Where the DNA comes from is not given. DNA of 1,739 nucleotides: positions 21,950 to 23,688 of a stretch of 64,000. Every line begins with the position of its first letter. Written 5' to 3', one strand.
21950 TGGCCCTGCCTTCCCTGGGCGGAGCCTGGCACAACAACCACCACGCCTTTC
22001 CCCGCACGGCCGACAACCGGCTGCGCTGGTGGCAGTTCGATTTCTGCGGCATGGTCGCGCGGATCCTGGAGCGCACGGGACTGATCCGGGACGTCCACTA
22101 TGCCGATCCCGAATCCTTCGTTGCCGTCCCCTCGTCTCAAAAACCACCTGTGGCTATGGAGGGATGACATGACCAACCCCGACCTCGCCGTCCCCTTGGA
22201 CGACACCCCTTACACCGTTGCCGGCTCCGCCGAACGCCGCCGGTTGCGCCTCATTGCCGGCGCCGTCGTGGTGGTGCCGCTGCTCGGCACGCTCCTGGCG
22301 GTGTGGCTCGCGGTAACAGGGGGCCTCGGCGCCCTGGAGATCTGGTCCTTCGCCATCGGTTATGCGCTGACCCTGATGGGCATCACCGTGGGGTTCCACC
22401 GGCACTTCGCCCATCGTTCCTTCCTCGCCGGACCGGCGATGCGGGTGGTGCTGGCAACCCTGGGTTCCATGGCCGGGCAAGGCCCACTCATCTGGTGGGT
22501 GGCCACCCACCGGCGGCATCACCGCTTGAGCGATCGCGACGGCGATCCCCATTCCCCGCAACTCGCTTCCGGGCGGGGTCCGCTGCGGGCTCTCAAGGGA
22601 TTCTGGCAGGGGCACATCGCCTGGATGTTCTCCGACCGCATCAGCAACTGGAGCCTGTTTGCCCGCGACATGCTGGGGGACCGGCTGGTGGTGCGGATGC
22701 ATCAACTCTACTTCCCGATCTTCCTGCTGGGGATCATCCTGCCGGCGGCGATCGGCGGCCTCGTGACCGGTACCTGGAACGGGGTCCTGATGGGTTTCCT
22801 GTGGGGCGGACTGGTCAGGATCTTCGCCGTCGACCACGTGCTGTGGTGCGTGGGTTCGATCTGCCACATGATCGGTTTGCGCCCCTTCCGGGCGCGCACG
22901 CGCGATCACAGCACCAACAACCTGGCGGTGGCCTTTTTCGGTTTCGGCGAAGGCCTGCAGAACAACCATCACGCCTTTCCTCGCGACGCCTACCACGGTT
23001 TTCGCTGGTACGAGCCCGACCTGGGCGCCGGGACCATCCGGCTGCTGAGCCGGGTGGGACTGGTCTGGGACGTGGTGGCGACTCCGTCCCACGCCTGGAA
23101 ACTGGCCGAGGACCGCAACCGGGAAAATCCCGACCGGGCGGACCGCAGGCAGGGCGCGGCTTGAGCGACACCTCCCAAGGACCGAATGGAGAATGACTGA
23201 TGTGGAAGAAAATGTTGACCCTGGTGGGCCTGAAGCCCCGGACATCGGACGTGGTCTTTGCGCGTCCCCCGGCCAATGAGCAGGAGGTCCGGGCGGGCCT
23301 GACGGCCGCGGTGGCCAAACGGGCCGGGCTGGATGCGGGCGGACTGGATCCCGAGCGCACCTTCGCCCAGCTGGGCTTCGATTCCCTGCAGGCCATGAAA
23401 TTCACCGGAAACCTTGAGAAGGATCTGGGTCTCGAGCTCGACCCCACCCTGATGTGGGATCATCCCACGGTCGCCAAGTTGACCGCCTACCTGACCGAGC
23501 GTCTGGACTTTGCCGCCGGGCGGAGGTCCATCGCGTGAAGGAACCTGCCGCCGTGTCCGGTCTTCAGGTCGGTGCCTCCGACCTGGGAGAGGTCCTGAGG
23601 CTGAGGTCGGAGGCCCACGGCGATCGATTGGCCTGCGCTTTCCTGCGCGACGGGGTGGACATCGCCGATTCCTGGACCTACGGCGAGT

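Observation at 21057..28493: Undescribed lipid-tailoring gene cluster: tandem desaturases, ACP, fatty acyl-AMP ligase, FemAB/GNAT-like acyltransferase, sulfotransferase, flanked by an outer-membrane barrel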

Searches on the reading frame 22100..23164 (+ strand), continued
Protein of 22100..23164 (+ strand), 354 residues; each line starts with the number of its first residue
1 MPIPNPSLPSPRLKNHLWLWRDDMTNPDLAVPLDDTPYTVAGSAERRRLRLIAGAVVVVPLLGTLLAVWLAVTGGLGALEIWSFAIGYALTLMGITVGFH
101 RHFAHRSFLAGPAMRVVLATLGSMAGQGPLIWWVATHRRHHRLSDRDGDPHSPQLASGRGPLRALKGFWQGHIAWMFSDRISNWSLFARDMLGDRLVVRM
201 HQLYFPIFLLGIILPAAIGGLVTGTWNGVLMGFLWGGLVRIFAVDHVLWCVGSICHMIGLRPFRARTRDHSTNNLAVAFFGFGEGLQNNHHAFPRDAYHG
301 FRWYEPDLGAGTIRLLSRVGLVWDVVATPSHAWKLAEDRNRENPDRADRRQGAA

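Call 57: find_encoding_contigs(protein=P0144, flank=8000, max_places=1)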
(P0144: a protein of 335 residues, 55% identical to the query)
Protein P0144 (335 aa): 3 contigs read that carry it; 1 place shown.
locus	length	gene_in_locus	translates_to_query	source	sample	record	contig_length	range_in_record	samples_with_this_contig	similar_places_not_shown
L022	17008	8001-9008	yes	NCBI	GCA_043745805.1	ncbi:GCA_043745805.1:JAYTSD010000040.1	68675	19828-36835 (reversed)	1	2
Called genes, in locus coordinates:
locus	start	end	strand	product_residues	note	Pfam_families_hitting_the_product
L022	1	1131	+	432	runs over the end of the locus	PF13439:Glyco_transf_4, PF00534:Glycos_transf_1, PF13692:Glyco_trans_1_4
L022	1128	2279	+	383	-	PF20706:GT4-conflict, PF00534:Glycos_transf_1, PF13692:Glyco_trans_1_4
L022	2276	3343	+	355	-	PF01408:GFO_IDH_MocA, PF03447:NAD_binding_3 (faint), PF22725:GFO_IDH_MocA_C3, PF02894:GFO_IDH_MocA_C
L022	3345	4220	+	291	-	-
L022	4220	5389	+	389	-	PF09314:DUF1972, PF00534:Glycos_transf_1 (weak), PF13692:Glyco_trans_1_4 (weak)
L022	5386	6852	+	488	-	PF01943:Polysacc_synt, PF13440:Polysacc_synt_3 (weak)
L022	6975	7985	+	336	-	PF00487:FA_desaturase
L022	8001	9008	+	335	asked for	PF00487:FA_desaturase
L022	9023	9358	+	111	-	PF00550:PP-binding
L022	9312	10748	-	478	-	PF01522:Polysacc_deac_1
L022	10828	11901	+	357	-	PF00583:Acetyltransf_1 (faint)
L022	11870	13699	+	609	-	PF00501:AMP-binding, PF23024:AMP-dom_DIP2-like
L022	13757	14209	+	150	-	PF07606:DUF1569 (weak)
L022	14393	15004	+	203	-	PF19570:DUF6088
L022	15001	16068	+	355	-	PF08843:AbiEii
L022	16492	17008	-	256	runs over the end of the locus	PF00027:cNMP_binding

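Call 67: search_dna_similar(query=window:22169-23161:+, collection=plasmids, mode=protein, max_rows=25)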
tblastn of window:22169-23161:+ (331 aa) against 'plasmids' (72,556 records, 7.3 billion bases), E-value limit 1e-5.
Records with a match: 183; places in all: 215; records where one place covers at least 80% of the query: 59.
Best place of each record, by identity: <60% 183.
By first word of the organism name: Ralstonia 115; Acinetobacter 16; Burkholderia 11; Streptomyces 7; Vibrio 5; Salinivibrio 4; Nostoc 2; Photobacterium 2; Variovorax 2; Polaromonas 1; and 18 more.
By predicted mobility (MOB-suite, as given by PLSDB): mobilizable 111; non-mobilizable 61; conjugative 11.
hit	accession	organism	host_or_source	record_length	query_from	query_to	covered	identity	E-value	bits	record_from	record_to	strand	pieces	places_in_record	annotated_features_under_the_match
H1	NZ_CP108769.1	Streptomyces goshikiensis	-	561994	24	316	89%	45.7%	9e-77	263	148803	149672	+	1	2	acyl-CoA desaturase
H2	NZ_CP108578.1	Streptomyces goshikiensis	-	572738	24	316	89%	45.7%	9e-77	263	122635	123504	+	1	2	acyl-CoA desaturase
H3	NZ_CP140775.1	Streptomyces goshikiensis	cell culture,soil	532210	24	316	89%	45.7%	1e-76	262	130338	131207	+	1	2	acyl-CoA desaturase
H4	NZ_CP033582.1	Streptomyces sp. ADI95-16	-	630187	24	316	89%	45.7%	1e-76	262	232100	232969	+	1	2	acyl-CoA desaturase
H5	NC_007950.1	Polaromonas sp. JS666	-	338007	6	302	90%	44.8%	2e-64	227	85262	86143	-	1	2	acyl-CoA desaturase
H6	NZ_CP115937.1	Streptomyces goshikiensis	microorganism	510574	24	302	84%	47.7%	1e-76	262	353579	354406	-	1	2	acyl-CoA desaturase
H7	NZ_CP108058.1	Streptomyces goshikiensis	-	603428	24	302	84%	47.7%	1e-76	262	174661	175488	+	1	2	acyl-CoA desaturase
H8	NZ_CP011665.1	Streptomyces sp. Mg1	-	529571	24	316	89%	45.4%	2e-75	258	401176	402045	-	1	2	acyl-CoA desaturase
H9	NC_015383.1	Burkholderia gladioli BSR3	-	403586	1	302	91%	43.7%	1e-68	239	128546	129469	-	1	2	fatty acid desaturase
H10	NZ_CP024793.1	Nostoc flagelliforme CCNUN1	cell culture,desert soil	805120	2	302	91%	43.4%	3e-70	244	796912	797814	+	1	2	acyl-CoA desaturase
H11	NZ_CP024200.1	Thalassospira marina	-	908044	12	327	95%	39.9%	8e-62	219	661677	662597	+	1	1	acyl-CoA desaturase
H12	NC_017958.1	Tistrella mobilis KA081020-065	-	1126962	23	302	85%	44.8%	6e-59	211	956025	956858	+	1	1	record has no annotation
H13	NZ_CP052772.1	Pseudonocardia alni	Cell culture,soil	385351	35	320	86%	43.4%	3e-62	221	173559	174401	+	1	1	fatty acid desaturase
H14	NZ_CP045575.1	Burkholderia gladioli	Oryza sativa,Cell culture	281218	1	307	93%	39.8%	1e-59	213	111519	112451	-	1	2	acyl-CoA desaturase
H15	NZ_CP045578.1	Burkholderia gladioli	Oryza sativa,Cell culture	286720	1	307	93%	39.8%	1e-59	213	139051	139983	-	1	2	acyl-CoA desaturase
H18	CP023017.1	Ralstonia solanacearum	Solanum tuberosum,single cell,Potato ...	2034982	10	326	96%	36.9%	3e-54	197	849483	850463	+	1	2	acyl-CoA desaturase | acyl carrier protein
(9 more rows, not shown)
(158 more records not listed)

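Call 68: get_annotated_region(hit=H9, flank=9000)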
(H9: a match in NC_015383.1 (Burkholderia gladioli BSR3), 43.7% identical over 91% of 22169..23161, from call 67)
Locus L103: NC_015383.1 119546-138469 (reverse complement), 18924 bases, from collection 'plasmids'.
description: Burkholderia gladioli BSR3 plasmid bgla_4p, complete sequence
organism: Burkholderia gladioli BSR3 (NCBI taxid 999541)
taxonomy: Bacteria; Pseudomonadota; Betaproteobacteria; Burkholderiales; Burkholderiaceae; Burkholderia; Burkholderia gladioli; Burkholderia gladioli BSR3
host: -; source: -; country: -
typing (MOB-suite, as given by PLSDB): conjugative; replicon rep_cluster_364; relaxase MOBH,MOBP; mating-pair formation MPF_T
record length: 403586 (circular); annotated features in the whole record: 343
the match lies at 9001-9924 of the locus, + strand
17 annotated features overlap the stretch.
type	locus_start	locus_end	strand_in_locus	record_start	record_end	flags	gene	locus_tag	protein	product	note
CDS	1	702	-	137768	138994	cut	-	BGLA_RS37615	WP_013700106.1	polysaccharide biosynthesis/export family protein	GO:0015774 - polysaccharide transport [Evidence IEA]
CDS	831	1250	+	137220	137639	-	-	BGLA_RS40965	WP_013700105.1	hypothetical protein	-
CDS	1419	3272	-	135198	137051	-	-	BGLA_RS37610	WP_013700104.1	alpha/beta hydrolase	-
CDS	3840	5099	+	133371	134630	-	-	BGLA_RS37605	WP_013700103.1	oligosaccharide flippase family protein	-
CDS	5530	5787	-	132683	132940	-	-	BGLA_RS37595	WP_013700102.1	hypothetical protein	-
CDS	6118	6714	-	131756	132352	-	-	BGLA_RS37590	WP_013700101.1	plasmid pRiA4b ORF-3 family protein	-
CDS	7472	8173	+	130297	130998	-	-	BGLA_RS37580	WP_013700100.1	IS6 family transposase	-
CDS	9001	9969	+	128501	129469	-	-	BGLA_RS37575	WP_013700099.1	fatty acid desaturase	GO:0006629 - lipid metabolic process [Evidence IEA]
CDS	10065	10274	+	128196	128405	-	-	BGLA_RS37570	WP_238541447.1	acyl carrier protein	-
CDS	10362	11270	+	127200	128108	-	-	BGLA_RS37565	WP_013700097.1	class I SAM-dependent methyltransferase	-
CDS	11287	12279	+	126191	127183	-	-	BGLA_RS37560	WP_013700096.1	acyl-CoA desaturase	GO:0006633 - fatty acid biosynthetic process [Evidence IEA]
CDS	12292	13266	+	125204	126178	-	-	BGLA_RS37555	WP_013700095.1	amidohydrolase family protein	-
CDS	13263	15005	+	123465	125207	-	-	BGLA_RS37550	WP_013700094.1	fatty acyl-AMP ligase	-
CDS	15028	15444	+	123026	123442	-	-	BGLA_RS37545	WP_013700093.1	PaaI family thioesterase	-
CDS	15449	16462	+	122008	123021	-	-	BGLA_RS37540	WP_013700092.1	alpha/beta hydrolase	-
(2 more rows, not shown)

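Call 69: get_annotated_region(hit=H1, flank=9000)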
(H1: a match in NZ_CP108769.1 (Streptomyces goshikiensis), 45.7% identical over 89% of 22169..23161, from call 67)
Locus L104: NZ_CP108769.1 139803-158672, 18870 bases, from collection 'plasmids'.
description: Streptomyces goshikiensis strain NBC_00909 plasmid unnamed1, complete sequence
organism: Streptomyces goshikiensis (NCBI taxid 1942)
taxonomy: Bacteria; Actinomycetota; Actinomycetes; Kitasatosporales; Streptomycetaceae; Streptomyces; Streptomyces goshikiensis
host: -; source: -; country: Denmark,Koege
typing (MOB-suite, as given by PLSDB): non-mobilizable
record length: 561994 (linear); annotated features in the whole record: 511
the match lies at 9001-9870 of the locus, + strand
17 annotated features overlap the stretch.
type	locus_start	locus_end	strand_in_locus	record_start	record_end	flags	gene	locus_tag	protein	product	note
CDS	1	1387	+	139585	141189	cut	-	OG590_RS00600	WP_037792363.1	AMP-binding protein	-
CDS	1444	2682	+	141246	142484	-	-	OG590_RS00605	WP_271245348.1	FAD-dependent monooxygenase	-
CDS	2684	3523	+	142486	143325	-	-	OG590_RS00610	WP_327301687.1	aminotransferase class IV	-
CDS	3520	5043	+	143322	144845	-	-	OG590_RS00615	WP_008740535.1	FAD-dependent oxidoreductase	-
CDS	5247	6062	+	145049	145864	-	-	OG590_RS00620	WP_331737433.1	thioesterase family protein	-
CDS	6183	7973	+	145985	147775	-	-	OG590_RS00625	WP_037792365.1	fatty acyl-AMP ligase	-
CDS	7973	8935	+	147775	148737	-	-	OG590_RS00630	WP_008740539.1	acyl-CoA desaturase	GO:0006633 - fatty acid biosynthetic process [Evidence IEA]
CDS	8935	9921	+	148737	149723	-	-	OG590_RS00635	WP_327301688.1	acyl-CoA desaturase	GO:0006633 - fatty acid biosynthetic process [Evidence IEA]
CDS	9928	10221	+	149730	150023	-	-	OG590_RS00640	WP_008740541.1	acyl carrier protein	-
CDS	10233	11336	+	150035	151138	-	-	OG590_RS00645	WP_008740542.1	fatty acid desaturase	GO:0006633 - fatty acid biosynthetic process [Evidence IEA]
CDS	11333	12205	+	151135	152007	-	-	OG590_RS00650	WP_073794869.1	alpha/beta fold hydrolase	-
CDS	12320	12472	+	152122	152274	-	-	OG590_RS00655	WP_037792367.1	rubredoxin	-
CDS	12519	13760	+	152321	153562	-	-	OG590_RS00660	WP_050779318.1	cytochrome P450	-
CDS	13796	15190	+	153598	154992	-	-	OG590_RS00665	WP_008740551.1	MFS transporter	-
CDS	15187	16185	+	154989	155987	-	-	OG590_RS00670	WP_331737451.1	hypothetical protein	-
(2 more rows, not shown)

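Call 85: search_protein_families(library=pfam, proteins=[L017:4008-6644:+, L022:3345-4220:+], max_evalue=0.001)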
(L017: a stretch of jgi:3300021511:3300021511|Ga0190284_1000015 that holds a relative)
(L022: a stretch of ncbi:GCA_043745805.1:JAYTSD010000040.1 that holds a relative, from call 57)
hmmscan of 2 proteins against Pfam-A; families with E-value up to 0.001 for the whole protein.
L017:4008-6644:+ (878 aa): 3 families
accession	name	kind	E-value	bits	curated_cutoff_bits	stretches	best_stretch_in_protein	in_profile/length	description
PF21545.3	T7SS_EccA1_N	-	0.00044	20.1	27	1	357-492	106-243/272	T7SS, ESX-1 secretion system protein EccA1, N-terminal domain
PF01789.22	PsbP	-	0.00063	20.2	23.5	0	104-198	55-154/155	PsbP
PF14559.12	TPR_19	-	0.00081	20.1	25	1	426-488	1-61/68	Tetratricopeptide repeat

L022:3345-4220:+ (291 aa): 0 families

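Call 96: get_annotated_region(hit=H18, flank=8000)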
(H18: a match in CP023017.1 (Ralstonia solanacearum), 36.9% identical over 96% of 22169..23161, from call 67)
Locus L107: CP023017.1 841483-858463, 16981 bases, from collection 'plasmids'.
description: Ralstonia solanacearum strain SL3022 plasmid unnamed, complete sequence
organism: Ralstonia solanacearum (NCBI taxid 305)
taxonomy: Bacteria; Pseudomonadota; Betaproteobacteria; Burkholderiales; Burkholderiaceae; Ralstonia; Ralstonia solanacearum
host: -; source: Solanum tuberosum,single cell,Potato bacterial wilt; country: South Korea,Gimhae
typing (MOB-suite, as given by PLSDB): non-mobilizable
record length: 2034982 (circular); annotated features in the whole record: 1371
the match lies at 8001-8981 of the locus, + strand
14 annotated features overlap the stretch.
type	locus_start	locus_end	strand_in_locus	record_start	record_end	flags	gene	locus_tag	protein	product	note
CDS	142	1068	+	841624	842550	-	-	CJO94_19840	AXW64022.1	beta-ketoacyl-ACP synthase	-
CDS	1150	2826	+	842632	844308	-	-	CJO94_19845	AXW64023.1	hypothetical protein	-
CDS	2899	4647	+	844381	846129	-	-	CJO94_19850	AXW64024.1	carbamoyltransferase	-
CDS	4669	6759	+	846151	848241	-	-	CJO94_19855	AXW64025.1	hypothetical protein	-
CDS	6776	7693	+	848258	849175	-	-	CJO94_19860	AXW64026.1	alpha/beta hydrolase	-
CDS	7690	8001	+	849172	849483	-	-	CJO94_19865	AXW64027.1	acyl carrier protein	-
CDS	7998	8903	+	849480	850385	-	-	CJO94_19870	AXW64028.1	acyl-CoA desaturase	-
CDS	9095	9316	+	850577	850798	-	-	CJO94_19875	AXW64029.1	hypothetical protein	-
CDS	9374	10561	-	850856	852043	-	-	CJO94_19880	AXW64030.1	aspartate aminotransferase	-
CDS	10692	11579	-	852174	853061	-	-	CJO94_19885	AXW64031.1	LysR family transcriptional regulator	-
CDS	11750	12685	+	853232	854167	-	argC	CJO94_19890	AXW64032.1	N-acetyl-gamma-glutamyl-phosphate reductase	-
CDS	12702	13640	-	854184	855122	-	-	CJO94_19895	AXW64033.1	LysR family transcriptional regulator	-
CDS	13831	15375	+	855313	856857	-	-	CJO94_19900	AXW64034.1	ABC transporter substrate-binding protein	-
CDS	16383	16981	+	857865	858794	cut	-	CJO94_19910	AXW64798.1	peptide ABC transporter permease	-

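Call 97: get_annotated_region(hit=H10, flank=8000)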
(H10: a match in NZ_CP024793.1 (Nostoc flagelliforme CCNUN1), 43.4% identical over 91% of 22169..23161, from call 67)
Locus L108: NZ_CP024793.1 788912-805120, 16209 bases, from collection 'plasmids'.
description: Nostoc flagelliforme CCNUN1 plasmid pNFSY08, complete sequence
organism: Nostoc flagelliforme CCNUN1 (NCBI taxid 2038116)
taxonomy: Bacteria; Cyanobacteriota; Cyanophyceae; Nostocales; Nostocaceae; Nostoc; Nostoc flagelliforme; Nostoc flagelliforme CCNUN1
host: -; source: cell culture,desert soil; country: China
typing (MOB-suite, as given by PLSDB): conjugative; replicon rep_cluster_317; relaxase MOBP,MOBV,MOBV; mating-pair formation MPF_T
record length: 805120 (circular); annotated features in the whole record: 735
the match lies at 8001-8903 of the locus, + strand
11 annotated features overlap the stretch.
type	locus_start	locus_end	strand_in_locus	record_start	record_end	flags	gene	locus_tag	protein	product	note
CDS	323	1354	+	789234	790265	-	-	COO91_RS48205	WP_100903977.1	chemotaxis protein CheB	-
CDS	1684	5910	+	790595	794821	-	-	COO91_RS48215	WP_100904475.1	chemotaxis protein CheB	GO:0006935 - chemotaxis [Evidence IEA]; GO:0000160 - phosphorelay signal transduction system [Evidence IEA]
CDS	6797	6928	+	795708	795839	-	-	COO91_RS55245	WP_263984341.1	hypothetical protein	-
CDS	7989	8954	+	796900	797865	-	-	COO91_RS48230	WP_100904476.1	acyl-CoA desaturase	GO:0006633 - fatty acid biosynthetic process [Evidence IEA]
CDS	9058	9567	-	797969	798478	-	-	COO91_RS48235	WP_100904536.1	GNAT family N-acetyltransferase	-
CDS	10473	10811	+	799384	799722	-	-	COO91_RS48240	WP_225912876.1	hypothetical protein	-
CDS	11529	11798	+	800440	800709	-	-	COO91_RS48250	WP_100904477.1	helix-turn-helix domain-containing protein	-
CDS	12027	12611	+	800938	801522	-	-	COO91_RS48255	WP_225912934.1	IS630 family transposase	-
CDS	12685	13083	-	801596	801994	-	-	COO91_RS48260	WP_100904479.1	ATP-binding protein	-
CDS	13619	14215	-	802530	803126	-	-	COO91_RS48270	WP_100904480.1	hypothetical protein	-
CDS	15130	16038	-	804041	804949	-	-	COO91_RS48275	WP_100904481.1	hypothetical protein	-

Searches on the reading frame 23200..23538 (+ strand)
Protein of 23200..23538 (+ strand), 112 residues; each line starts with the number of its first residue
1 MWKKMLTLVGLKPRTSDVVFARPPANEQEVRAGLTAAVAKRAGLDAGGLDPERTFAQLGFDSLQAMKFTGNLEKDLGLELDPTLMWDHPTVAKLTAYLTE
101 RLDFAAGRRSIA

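Call 3: search_protein_families(library=pfam, proteins=[window:23200-23538:+], max_evalue=0.01)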
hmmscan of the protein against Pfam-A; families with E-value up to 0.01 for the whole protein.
window:23200-23538:+ (112 aa): 1 family
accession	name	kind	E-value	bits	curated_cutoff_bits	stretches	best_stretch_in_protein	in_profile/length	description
PF00550.31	PP-binding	-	1.4e-17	64.1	20.8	1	34-98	3-67/67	Phosphopantetheine attachment site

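Call 4: search_protein_families(library=ncbifam, proteins=[window:23200-23538:+], max_evalue=0.01)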
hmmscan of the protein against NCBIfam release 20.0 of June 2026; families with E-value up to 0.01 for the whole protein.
window:23200-23538:+ (112 aa): 4 families
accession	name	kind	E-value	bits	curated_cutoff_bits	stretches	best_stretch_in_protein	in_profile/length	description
NF045894.1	PKS_plus_SDR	equivalog_domain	1.6e-12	45.9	1740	1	27-102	1437-1513/1515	type I polyketide synthase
NF040607.1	mycolic_Pks13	equivalog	9.2e-08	30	2100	1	28-100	4-76/1680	polyketide synthase Pks13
NF004716.0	PRK06060.1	equivalog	0.00013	20.3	1228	1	38-109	554-626/705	p-hydroxybenzoic acid--AMP ligase FadD22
NF004282.0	PRK05691.1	subfamily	0.003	13.5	4090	1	21-102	578-657/4334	non-ribosomal peptide synthase/polyketide synthase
